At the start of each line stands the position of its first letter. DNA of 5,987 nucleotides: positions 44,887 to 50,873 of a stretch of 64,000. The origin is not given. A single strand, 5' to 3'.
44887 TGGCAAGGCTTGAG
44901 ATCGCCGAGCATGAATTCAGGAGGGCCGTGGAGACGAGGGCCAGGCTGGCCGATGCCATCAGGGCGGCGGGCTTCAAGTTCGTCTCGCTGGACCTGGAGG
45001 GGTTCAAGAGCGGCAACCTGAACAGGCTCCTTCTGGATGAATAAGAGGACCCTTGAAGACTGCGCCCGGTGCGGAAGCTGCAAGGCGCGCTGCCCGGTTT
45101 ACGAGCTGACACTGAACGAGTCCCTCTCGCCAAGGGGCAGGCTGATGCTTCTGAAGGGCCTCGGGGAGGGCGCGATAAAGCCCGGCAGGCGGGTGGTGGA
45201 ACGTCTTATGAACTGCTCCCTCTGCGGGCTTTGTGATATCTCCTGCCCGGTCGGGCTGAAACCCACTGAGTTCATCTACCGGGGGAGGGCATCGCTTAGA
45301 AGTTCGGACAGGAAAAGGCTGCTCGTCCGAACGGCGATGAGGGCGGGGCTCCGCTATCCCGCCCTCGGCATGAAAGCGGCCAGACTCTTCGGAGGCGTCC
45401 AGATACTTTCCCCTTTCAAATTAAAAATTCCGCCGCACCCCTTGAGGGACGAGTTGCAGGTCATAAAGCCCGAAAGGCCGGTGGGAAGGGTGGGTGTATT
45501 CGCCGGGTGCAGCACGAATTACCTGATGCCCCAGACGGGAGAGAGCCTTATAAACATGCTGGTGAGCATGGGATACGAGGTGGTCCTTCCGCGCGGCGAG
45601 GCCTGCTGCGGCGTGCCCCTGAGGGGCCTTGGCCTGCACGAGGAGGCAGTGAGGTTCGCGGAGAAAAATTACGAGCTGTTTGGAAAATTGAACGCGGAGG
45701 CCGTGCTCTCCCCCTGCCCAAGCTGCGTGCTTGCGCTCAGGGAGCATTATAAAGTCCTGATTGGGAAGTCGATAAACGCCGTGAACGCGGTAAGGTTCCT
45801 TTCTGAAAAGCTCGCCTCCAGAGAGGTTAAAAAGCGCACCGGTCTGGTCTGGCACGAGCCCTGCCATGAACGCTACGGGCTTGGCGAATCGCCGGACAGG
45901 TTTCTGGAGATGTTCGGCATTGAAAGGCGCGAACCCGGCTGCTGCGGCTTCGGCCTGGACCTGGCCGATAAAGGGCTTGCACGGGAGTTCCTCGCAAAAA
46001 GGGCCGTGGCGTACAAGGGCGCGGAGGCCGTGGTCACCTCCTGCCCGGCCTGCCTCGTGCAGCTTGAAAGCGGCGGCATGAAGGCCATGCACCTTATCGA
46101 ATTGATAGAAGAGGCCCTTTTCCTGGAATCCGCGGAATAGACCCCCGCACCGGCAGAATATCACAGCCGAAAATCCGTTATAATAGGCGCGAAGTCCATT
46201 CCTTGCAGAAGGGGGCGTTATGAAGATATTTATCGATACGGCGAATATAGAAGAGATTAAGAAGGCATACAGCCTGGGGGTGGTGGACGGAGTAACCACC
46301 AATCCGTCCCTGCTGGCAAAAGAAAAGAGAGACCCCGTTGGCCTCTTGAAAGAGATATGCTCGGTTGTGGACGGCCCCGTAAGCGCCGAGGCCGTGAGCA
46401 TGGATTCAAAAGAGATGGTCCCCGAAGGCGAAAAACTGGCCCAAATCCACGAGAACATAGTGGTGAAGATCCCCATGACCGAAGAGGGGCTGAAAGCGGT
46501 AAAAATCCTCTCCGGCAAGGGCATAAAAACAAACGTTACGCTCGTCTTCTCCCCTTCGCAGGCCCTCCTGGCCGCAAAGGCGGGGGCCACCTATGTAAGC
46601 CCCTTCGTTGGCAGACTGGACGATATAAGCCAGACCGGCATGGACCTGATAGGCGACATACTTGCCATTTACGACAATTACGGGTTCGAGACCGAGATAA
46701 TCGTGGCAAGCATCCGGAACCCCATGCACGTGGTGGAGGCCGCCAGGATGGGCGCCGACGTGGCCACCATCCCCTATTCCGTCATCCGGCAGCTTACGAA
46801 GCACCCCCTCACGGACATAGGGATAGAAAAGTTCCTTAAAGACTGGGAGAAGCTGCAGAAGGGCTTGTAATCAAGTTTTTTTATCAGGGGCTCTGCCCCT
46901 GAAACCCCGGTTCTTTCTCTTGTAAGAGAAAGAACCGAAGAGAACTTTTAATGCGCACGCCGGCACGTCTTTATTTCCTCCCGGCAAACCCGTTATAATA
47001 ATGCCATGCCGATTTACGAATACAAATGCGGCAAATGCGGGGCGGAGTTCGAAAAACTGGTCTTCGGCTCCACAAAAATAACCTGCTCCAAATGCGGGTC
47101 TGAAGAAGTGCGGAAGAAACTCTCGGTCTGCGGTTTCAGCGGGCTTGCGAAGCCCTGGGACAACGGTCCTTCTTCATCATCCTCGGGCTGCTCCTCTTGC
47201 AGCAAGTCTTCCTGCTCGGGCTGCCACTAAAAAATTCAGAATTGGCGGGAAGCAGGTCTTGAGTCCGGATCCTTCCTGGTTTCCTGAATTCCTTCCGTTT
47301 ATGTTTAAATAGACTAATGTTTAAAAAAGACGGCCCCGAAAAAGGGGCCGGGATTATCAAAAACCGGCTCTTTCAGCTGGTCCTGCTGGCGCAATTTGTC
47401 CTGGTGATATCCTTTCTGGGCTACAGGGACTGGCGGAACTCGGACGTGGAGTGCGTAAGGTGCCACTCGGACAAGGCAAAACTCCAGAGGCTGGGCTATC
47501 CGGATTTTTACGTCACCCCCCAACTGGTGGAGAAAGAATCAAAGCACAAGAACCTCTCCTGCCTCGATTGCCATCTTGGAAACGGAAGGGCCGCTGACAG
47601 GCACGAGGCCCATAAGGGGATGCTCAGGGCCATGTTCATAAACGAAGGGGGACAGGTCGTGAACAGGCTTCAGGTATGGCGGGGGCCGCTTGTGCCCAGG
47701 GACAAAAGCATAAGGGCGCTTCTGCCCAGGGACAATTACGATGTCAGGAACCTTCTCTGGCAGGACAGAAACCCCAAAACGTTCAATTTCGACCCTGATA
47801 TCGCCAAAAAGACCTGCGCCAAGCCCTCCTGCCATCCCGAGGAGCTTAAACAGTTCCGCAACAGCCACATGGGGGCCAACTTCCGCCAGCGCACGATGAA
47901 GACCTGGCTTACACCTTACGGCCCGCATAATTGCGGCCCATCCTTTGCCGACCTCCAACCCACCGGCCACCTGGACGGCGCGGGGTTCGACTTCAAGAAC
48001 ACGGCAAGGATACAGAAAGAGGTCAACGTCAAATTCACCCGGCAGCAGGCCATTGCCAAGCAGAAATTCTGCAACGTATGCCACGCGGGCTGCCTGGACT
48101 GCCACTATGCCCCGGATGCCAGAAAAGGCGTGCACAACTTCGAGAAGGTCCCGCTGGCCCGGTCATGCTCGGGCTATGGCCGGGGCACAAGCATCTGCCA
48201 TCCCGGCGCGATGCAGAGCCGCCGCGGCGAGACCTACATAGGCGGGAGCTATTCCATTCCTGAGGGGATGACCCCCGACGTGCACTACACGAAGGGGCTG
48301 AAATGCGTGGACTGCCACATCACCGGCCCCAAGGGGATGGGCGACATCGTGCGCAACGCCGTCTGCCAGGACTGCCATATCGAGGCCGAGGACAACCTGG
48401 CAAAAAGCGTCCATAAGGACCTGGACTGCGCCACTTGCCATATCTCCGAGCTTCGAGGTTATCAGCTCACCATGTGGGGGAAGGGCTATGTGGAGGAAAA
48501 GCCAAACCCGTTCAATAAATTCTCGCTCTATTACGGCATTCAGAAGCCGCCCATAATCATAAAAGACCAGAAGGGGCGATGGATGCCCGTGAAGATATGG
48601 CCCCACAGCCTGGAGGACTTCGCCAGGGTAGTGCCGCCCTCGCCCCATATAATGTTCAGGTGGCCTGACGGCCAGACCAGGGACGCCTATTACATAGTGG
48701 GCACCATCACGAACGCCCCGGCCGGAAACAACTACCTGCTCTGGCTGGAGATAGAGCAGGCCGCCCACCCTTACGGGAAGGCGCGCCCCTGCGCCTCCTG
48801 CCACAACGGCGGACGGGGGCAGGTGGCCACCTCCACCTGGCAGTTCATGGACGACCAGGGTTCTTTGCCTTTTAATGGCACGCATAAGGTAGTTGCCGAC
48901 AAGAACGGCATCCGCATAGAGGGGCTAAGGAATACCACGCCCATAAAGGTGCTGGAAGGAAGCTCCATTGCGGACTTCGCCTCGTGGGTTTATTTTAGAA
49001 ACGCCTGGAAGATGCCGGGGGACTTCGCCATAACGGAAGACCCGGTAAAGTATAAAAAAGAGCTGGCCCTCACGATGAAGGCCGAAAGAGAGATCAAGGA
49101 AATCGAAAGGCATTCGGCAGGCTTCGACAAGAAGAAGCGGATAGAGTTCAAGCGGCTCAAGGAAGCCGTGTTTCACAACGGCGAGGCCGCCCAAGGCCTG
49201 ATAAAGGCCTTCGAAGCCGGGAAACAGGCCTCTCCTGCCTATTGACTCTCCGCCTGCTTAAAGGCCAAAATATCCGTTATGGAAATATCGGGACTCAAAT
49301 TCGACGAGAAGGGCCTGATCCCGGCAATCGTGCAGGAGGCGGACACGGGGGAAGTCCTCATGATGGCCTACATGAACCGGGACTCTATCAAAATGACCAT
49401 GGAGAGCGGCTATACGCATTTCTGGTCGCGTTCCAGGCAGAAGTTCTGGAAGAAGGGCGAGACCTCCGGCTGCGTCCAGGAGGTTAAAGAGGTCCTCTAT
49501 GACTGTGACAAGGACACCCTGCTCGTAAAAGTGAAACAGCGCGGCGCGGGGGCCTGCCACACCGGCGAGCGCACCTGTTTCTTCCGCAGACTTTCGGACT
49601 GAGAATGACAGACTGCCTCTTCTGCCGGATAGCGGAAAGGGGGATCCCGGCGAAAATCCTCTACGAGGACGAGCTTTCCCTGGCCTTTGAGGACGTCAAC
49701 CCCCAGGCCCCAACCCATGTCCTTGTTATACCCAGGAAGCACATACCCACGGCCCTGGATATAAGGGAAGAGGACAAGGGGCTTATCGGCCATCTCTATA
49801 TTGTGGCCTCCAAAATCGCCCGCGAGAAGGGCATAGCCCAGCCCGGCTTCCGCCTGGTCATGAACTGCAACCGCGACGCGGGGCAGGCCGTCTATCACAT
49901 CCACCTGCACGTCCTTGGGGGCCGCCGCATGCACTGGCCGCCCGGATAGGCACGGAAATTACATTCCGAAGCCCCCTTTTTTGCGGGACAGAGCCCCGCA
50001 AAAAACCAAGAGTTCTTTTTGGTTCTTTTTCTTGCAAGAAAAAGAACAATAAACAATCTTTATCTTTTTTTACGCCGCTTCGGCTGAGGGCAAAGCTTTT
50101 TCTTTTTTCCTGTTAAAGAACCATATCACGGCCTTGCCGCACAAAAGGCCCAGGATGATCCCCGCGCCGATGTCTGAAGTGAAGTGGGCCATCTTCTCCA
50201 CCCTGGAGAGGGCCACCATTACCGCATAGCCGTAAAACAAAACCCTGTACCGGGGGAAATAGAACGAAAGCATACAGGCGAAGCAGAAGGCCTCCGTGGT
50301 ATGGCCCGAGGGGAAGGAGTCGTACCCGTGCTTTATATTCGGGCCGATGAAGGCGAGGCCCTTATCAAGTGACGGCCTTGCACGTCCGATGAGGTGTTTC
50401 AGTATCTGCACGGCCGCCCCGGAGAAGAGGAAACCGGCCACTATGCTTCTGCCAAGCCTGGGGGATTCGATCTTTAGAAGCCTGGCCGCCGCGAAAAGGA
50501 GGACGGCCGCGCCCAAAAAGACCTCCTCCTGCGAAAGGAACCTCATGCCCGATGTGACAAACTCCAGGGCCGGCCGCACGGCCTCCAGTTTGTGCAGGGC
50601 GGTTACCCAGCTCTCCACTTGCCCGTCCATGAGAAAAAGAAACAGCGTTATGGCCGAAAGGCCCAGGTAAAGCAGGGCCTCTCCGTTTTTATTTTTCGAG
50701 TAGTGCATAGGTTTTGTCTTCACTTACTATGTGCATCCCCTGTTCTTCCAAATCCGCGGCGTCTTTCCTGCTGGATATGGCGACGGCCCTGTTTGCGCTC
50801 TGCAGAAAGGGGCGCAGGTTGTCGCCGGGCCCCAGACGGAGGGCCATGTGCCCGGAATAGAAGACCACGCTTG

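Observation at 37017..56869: Dispersed family of AT-rich palindromic hairpin elements (core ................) whose flanking stems co-vary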

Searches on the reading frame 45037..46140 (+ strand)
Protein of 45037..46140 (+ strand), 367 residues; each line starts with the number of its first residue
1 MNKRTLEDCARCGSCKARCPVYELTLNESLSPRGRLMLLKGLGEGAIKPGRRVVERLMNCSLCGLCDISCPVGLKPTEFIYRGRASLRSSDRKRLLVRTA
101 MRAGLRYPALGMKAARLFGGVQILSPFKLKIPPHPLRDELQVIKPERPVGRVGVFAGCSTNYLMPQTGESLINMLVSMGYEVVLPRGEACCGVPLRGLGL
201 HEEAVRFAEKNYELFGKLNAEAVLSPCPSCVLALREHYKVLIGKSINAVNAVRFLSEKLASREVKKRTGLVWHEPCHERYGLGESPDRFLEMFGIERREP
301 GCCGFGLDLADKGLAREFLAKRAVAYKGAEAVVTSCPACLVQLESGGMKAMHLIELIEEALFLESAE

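Call 21: search_protein_families(library=ncbifam, proteins=[window:45037-46140:+])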
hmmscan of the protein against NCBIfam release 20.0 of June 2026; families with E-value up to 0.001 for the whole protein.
window:45037-46140:+ (367 aa): 8 families
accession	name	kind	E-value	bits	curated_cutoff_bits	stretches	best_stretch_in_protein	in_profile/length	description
NF045670.1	quin_L_LdhH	equivalog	6.3e-39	133.8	800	1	131-355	446-697/706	L-lactate dehydrogenase (quinone) large subunit LdhH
NF008369.0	PRK11168.1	equivalog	1.1e-37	130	278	1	2-361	6-399/401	anaerobic glycerol-3-phosphate dehydrogenase subunit C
NF004898.0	PRK06259.1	equivalog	1.4e-29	103.1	385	1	4-351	131-478/488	fumarate reductase (CoM/CoB) subunit TfrB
NF008434.0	PRK11274.1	equivalog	2.6e-29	102.4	333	1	4-361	20-407/409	glycolate oxidase subunit GlcF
TIGR03379.1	glycerol3P_GlpC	equivalog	1.4e-21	76.8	279.9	1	151-360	163-395/397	anaerobic glycerol-3-phosphate dehydrogenase subunit GlpC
NF045663.1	diclust_near_Sec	equivalog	7.6e-17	60.6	530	1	155-357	425-632/759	pyridine nucleotide-disulfide oxidoreductase/dicluster-binding protein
TIGR00273.1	TIGR00273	equivalog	2.7e-05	23.2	444.8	1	8-102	294-387/432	LutB/LldF family L-lactate oxidation iron-sulfur protein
NF004616.0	PRK05950.1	subfamily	7.9e-05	21.9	228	0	53-79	142-169/238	succinate dehydrogenase iron-sulfur subunit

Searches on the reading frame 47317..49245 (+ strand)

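Call 21: search_protein_families(library=ncbifam, proteins=[window:47317-49245:+])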
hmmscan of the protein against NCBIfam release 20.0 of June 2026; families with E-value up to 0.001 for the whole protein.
window:47317-49245:+ (642 aa): 3 families
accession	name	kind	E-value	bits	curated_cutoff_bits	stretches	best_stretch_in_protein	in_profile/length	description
NF040967.1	cytc_ExtN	equivalog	2e-08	33.5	200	1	234-376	88-232/415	selenite/tellurite reduction operon c-type cytochrome ExtN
NF040968.1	FeS_ExtO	equivalog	2.1e-08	33.4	200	1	234-376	88-232/416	selenite/tellurite reduction operon b-type cytochrome iron-sulfur cluster-binding subunit ExtO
NF040943.1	cytoc3_ExtM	equivalog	2.8e-05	22.6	800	0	317-343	255-280/599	selenite/tellurite reduction operon c-type cytochrome ExtM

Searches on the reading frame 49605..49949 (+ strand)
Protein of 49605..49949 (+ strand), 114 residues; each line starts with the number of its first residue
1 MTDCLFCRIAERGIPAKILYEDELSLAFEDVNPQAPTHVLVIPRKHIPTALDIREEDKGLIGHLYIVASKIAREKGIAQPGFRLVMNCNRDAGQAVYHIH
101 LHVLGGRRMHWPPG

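Call 77: search_protein_families(library=pfam, proteins=[window:49605-49949:+], max_evalue=0.00001)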
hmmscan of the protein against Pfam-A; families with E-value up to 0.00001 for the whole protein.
window:49605-49949:+ (114 aa): 2 families
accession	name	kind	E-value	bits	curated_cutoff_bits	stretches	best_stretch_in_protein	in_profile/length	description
PF01230.28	HIT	-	6.6e-26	91.3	21.5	1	13-108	3-97/98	HIT domain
PF11969.13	DcpS_C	-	2.9e-24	86.2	24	1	4-105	2-101/114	Scavenger mRNA decapping enzyme C-term binding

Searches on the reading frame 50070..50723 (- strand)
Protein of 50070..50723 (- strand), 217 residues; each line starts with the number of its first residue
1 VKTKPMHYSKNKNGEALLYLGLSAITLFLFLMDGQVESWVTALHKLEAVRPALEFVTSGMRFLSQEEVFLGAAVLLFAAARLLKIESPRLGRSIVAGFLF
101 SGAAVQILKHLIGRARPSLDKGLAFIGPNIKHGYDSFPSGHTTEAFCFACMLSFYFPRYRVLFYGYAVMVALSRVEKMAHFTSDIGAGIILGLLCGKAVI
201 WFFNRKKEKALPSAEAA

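Call 77: search_protein_families(library=pfam, proteins=[window:50070-50723:-], max_evalue=0.00001)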
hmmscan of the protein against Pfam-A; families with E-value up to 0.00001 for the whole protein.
window:50070-50723:- (217 aa): 2 families
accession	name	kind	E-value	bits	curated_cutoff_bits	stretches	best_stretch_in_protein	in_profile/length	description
PF01569.27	PAP2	-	3.1e-23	82.4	27.2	1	94-206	5-128/130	PAP2 superfamily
PF14378.12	PAP2_3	-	2e-08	34.7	27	1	116-195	105-187/190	PAP2 superfamily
